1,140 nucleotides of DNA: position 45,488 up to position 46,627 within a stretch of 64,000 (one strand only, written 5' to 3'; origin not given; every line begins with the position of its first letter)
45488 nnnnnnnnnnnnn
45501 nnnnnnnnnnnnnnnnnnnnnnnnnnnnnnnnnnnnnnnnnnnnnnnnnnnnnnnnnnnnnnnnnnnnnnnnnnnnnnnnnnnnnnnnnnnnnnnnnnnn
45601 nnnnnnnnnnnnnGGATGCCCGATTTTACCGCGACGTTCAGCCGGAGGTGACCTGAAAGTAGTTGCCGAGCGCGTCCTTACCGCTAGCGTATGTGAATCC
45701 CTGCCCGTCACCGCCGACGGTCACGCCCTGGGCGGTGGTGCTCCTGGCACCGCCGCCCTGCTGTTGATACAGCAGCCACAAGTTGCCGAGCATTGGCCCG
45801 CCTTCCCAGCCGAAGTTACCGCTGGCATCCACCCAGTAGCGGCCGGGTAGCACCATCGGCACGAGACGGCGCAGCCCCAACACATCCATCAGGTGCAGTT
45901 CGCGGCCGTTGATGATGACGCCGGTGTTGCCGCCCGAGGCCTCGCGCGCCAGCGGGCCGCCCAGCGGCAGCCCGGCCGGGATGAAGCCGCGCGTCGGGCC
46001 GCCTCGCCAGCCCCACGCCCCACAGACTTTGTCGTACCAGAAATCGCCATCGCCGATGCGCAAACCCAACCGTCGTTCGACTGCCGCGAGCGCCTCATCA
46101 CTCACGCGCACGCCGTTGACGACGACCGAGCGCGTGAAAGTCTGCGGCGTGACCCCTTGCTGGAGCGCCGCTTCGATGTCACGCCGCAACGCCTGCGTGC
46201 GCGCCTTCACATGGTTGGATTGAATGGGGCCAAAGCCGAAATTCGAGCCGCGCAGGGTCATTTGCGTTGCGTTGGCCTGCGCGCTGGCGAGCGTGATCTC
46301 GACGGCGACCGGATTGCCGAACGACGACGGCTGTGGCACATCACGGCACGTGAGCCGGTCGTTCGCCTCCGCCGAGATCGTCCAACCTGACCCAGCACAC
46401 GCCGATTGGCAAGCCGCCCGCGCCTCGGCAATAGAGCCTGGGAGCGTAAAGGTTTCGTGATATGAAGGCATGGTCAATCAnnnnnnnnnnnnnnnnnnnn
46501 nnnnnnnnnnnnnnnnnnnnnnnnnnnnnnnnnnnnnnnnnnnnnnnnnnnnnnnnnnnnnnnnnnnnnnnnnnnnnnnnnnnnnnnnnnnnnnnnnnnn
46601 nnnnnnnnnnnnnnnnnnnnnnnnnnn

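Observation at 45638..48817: LAL-bracketed operon pairing a secreted dirigent-like protein with a vanadium-haloperoxidase-like lipoprotein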

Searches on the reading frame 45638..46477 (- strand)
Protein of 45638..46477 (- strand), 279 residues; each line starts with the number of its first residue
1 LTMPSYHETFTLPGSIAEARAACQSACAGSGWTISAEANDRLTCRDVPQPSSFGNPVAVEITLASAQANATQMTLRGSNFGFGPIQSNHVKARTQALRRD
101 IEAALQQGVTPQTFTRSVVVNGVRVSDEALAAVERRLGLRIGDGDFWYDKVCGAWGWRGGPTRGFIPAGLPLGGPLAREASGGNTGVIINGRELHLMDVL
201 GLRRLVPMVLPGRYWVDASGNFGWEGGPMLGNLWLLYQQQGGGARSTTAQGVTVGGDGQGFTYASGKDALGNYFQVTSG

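Call 3: search_protein_families(library=pfam, proteins=[window:45638-46477:-], max_evalue=0.1)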
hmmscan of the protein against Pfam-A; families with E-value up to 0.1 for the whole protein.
window:45638-46477:- (279 aa): 0 families

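Call 4: search_protein_families(library=ncbifam, proteins=[window:45638-46477:-], max_evalue=0.1)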
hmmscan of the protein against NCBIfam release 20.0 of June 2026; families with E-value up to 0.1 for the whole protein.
window:45638-46477:- (279 aa): 0 families
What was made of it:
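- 45638..46471 (-): 277-aa protein of unknown family with no export signal. Its N-terminal ~105 aa resemble a START/Bet v 1 fold, and its C-terminal beta-rich domain is internally duplicated. It has no Pfam or NCBIfam hit (calls 3, 4).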

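Call 7: search_solved_structures(query=window:45638-46477:-, max_evalue=10, show_alignments=2)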
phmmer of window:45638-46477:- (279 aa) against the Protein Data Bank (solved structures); distinct sequences matched with E-value up to 10: 4.
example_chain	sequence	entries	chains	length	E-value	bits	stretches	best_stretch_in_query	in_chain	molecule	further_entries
4zfg_A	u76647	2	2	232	0.84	12.5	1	9-40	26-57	Angiopoietin-2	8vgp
4nkv_A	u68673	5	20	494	2.2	11.1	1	194-239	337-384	Steroid 17-alpha-hydroxylase/17,20 lyase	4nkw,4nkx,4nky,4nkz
3ruk_A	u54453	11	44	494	2.2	11.1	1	194-239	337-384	Steroid 17-alpha-hydroxylase/17,20 lyase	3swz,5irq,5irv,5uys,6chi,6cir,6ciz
6wr1_A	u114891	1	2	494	2.2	11.1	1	194-239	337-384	Steroid 17-alpha-hydroxylase/17,20 lyase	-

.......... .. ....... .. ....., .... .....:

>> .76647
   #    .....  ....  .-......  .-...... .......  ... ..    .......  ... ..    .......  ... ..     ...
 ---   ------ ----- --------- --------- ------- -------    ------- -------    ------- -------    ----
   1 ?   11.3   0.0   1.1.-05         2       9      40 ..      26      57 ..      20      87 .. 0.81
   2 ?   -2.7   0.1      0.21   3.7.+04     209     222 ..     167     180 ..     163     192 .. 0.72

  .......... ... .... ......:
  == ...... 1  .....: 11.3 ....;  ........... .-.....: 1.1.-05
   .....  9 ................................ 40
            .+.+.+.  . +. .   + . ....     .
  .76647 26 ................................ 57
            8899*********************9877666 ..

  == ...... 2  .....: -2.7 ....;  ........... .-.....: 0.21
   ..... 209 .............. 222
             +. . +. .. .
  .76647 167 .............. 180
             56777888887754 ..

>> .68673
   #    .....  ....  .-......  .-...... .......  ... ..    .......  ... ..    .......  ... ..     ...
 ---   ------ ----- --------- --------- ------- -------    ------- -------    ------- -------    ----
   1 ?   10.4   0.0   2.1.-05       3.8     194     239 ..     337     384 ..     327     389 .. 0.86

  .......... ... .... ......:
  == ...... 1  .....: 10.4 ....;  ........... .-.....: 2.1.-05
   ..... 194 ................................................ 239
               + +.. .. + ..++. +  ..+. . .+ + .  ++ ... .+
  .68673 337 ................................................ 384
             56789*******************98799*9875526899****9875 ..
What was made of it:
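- Tried and rejected: PDB sequence search gave only chance-level hits (call 7).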

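Call 26: find_homologous_proteins(query=window:45638-46471:-, max_evalue=0.001)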
Query window:45638-46471:- (277 aa): 237 proteins with E <= 0.001 among 7886 candidates; the best 120 are listed.
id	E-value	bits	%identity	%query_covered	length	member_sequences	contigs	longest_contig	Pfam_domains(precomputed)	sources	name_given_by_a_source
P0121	4.6e-147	507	98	84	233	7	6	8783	-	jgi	jgi:hypothetical protein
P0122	4.9e-129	448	74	100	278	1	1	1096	-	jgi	jgi:hypothetical protein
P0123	1.0e-119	418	76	89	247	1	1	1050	-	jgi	jgi:hypothetical protein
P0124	4.4e-110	386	65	96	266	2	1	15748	-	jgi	jgi:hypothetical protein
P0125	6.2e-101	356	71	81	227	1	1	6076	-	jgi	jgi:hypothetical protein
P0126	2.8e-95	337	63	86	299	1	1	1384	-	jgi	jgi:hypothetical protein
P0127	6.6e-95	336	58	98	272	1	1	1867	-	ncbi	-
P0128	2.7e-92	328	58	100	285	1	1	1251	-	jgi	jgi:hypothetical protein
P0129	2.8e-88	314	54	99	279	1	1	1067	-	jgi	jgi:hypothetical protein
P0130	9.9e-88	313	55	100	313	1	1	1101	-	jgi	jgi:hypothetical protein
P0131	7.5e-85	303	55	98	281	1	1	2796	-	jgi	jgi:hypothetical protein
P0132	1.0e-83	299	54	100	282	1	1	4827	-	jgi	jgi:hypothetical protein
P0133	3.4e-83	298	52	100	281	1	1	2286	-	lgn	-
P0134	1.4e-82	296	51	100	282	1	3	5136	-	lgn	-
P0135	3.2e-81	291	51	100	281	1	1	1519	-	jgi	jgi:hypothetical protein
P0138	7.2e-73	264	51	89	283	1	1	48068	-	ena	-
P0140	3.5e-69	252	48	87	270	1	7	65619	-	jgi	jgi:hypothetical protein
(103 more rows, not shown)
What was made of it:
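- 45638..46471 (-): It has 237 homologues (call 26).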

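Call 27: find_encoding_contigs(protein=P0124, flank=7000, max_places=2)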
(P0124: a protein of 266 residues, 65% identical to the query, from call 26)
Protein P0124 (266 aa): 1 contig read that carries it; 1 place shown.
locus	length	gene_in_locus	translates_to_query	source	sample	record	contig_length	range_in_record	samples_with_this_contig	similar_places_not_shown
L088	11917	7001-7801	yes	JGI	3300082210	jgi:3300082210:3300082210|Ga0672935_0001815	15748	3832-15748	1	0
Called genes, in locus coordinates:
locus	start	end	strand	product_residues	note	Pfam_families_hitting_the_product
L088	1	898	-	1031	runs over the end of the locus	PF13485:Peptidase_MA_2 (faint), PF07676:PD40 (weak), PF25174:Beta-prop_THOC3 (faint), PF26550:Tricorn_2nd, PF26549:Tricorn_N, PF01103:Omp85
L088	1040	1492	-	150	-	PF00903:Glyoxalase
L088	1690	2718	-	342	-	PF07676:PD40 (faint), PF26549:Tricorn_N (faint)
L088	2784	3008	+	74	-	-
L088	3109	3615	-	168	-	PF05163:DinB, PF12867:DinB_2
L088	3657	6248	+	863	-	PF12704:MacB_PCD, PF02687:FtsX, PF12704:MacB_PCD, PF02687:FtsX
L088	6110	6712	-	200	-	-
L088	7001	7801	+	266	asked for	-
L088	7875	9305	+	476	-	PF03659:Glyco_hydro_71 (faint), PF16317:Glyco_hydro_99, PF16402:DUF5010 (faint), PF14307:Glyco_tran_WbsX (weak)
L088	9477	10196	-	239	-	PF00873:ACR_tran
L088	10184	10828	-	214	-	PF00873:ACR_tran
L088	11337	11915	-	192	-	?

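Call 28: find_encoding_contigs(protein=P0140, flank=6000, max_places=2)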
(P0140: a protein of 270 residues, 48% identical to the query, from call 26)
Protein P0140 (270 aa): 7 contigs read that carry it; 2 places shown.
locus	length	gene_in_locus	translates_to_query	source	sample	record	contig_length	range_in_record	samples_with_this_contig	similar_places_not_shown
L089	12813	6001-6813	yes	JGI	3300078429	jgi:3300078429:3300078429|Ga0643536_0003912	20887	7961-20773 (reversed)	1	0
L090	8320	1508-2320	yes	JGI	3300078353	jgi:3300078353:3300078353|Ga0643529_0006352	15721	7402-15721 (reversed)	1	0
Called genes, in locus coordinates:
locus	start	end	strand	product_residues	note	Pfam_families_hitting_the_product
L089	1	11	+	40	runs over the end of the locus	?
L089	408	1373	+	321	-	PF20240:DUF6597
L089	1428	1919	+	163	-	-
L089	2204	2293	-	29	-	-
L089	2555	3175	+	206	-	-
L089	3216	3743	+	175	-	-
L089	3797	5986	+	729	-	-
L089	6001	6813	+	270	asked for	-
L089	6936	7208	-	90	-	-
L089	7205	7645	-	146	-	PF13560:HTH_31 (weak), PF01381:HTH_3 (weak)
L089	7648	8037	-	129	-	-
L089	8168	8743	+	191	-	PF01979:Amidohydro_1, PF07969:Amidohydro_3 (weak)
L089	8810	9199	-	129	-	PF01850:PIN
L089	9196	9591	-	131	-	-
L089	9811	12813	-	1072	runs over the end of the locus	PF00069:Pkinase, PF07714:PK_Tyr_Ser-Thr, PF00931:NB-ARC (weak), PF20703:nSTAND1 (weak), PF13401:AAA_22, PF25872:HTH_77, PF17874:TPR_MalT, PF13424:TPR_12, +3 more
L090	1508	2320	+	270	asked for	-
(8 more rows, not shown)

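Call 29: find_encoding_contigs(protein=P0138, flank=6000, max_places=2)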
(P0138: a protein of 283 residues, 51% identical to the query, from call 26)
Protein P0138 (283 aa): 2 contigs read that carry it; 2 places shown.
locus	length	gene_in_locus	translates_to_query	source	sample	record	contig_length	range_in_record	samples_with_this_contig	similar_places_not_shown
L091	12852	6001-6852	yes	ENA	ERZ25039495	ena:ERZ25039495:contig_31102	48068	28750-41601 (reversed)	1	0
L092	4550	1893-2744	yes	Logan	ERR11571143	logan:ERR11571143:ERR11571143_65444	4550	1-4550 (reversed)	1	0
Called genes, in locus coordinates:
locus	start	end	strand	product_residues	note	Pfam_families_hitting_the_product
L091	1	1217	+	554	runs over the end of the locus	-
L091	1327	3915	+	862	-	PF13191:AAA_16, PF13401:AAA_22 (faint), PF13424:TPR_12 (faint), PF00196:GerE, PF08281:Sigma70_r4_2 (weak)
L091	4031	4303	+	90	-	PF14026:SCO4226-like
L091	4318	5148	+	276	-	-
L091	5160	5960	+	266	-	PF01209:Ubie_methyltran, PF13489:Methyltransf_23, PF01728:FtsJ (weak), PF05175:MTS (weak), PF13847:Methyltransf_31, PF08241:Methyltransf_11, PF08242:Methyltransf_12, PF13649:Methyltransf_25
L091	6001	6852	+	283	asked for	-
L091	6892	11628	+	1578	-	PF07676:PD40 (faint), PF26549:Tricorn_N (faint), PF13620:CarboxypepD_reg (faint), PF17802:SpaA (faint), PF11974:bMG3 (faint), PF13715:CarbopepD_reg_2 (faint), PF17210:SdrD_B, PF17210:SdrD_B, +1 more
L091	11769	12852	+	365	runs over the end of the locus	PF17210:SdrD_B, PF22904:NOMO1-like_2nd (faint), PF09430:EMC7_beta-sandw (faint), PF13620:CarboxypepD_reg (faint)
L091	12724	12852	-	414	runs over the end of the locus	PF03033:Glyco_transf_28, PF00201:UDPGT, PF06722:EryCIII-like_C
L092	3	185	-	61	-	?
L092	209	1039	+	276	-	-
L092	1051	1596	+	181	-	PF01209:Ubie_methyltran, PF13489:Methyltransf_23, PF01728:FtsJ (weak), PF05175:MTS (weak), PF13847:Methyltransf_31, PF08241:Methyltransf_11, PF08242:Methyltransf_12, PF13649:Methyltransf_25, +1 more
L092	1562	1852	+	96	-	-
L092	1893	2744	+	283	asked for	-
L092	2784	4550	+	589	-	?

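Call 63: predict_structure(alignment_id=A3)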
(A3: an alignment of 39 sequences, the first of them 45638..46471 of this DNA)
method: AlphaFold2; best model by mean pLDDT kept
length: 277 residues; sequences in the alignment: 39
mean_pLDDT: 84.6   pTM: 0.60
mean pLDDT of the five models: 84.6, 82.1, 82.0, 81.3, 80.0
residues with pLDDT >= 90: 130; 70-90: 100; 50-70: 37; < 50: 10
segments of 3 or more residues with pLDDT < 50: 240-247
pLDDT, mean of each block of 10 residues (from residue 1): 93 90 82 87 80 88 92 90 86 94 77 91 89 87 95 96 89 92 96 95 91 92 88 77 47 55 65 59
secondary structure, 60 per line:
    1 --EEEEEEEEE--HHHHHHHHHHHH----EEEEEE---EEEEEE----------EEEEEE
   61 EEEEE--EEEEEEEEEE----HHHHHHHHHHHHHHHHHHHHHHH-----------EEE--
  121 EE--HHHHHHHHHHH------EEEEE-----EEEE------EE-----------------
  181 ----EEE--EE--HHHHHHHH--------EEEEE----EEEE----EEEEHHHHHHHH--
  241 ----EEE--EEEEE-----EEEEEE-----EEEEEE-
elements in order: E3-11 H14-25 E30-35 E39-44 E55-65 E68-77 H82-104 E116-118 H125-135 E142-146 E152-155 E185-187 H194-201 E210-214 E219-222 E227-230 H231-238 E245-247 E250-254 E260-265 E271-276
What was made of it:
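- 45638..46471 (-): The AF2 model has pLDDT 84.6 (call 63).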

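Call 65: fold_search(model_id=the predicted structure, library=pdb)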
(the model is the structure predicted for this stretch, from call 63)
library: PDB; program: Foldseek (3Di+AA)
matches with E <= 10: 1756; with E <= 0.001: 49
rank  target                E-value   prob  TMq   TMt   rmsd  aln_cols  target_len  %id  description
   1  2pcs                  8.4e-05  1.00  0.24  0.40  10.1       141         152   13  Crystal structure of conserved protein from Geobacillus kaustophilus (released 2007-04-10)
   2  4c9c_B                1.1e-04  1.00  0.24  0.38   6.0       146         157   14  Crystal Structure of the Strawberry Pathogenesis-Related 10 (PR-10) Fra a 1E protein (Form A) (released 2013-10-16)
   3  3nqn_B                1.5e-04  1.00  0.23  0.35   8.9       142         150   13  Crystal structure of a Protein with unknown function. (DR_2006) from DEINOCOCCUS RADIODURANS at 1.88 A resolution (released 2010-08-18)
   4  3tfz_C                1.6e-04  1.00  0.25  0.38   5.9       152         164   10  Crystal structure of Zhui aromatase/cyclase from Streptomcyes sp. R1128 (released 2011-09-14)
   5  4c9c_A                2.0e-04  1.00  0.25  0.39   6.0       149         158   14  Crystal Structure of the Strawberry Pathogenesis-Related 10 (PR-10) Fra a 1E protein (Form A) (released 2013-10-16)
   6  6stb_B                2.6e-04  1.00  0.23  0.35   6.1       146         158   13  Crystal structure of the strawberry pathogenesis-related 10 (PR-10) Fra a 1.02 protein, Q64W mutant (released 2019-12-18)
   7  6sta_A                2.9e-04  1.00  0.24  0.37   6.1       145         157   14  Crystal structure of the strawberry pathogenesis-related 10 (PR-10) Fra a 1.02 protein, E46A D48A mutant (released 2019-12-18)
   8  6awv_B                3.5e-04  1.00  0.29  0.48   5.2       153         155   11  Ara h 8.01 in complex with epicatechin (released 2018-09-12)
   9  3p9v_B                3.5e-04  1.00  0.23  0.37   7.1       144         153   14  High Resolution Crystal Structure of protein Maqu_3174 from Marinobacter aquaeolei, Northeast Structural Genomics Cons (released 2010-10-27)
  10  4c94_D                3.7e-04  1.00  0.26  0.40   5.8       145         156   19  Crystal Structure of the Strawberry Pathogenesis-Related 10 (PR-10) Fra a 3 protein in complex with Catechin (released 2013-10-16)
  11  5im6_U                3.7e-04  1.00  0.25  0.41   8.4       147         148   14  Crystal structure of designed two-component self-assembling icosahedral cage I32-28 (released 2016-07-27)
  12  1ifv_A                3.7e-04  1.00  0.23  0.36   6.4       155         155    8  CRYSTAL STRUCTURE OF PATHOGENESIS-RELATED PROTEIN LLPR10.1B FROM YELLOW LUPINE (released 2002-07-10)
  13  2yh6_D                3.9e-04  1.00  0.27  0.58   4.1       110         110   11  Structure of the N-terminal domain of BamC from E. coli (released 2011-05-25)
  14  5amw_A                4.2e-04  1.00  0.25  0.38   6.0       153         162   12  Crystal Structure of the Strawberry Pathogenesis-Related 10 (PR-10) Fra a 2 protein (A141F) processed with the Crystal (released 2016-04-13)
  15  6aww_E                4.2e-04  1.00  0.25  0.38   5.8       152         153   11  Structure of PR 10 Allergen Ara h 8.01 in complex with 3-Hydroxy-2-naphthoic acid (released 2018-09-12)
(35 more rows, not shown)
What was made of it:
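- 45638..46471 (-): Foldseek gives weak PR-10 and aromatase/cyclase matches (call 65).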

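Call 68: search_protein_families(library=padloc, proteins=[window:45638-46471:-], max_evalue=0.01)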
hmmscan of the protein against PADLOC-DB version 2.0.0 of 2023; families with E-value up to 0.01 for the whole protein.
window:45638-46471:- (277 aa): 0 families
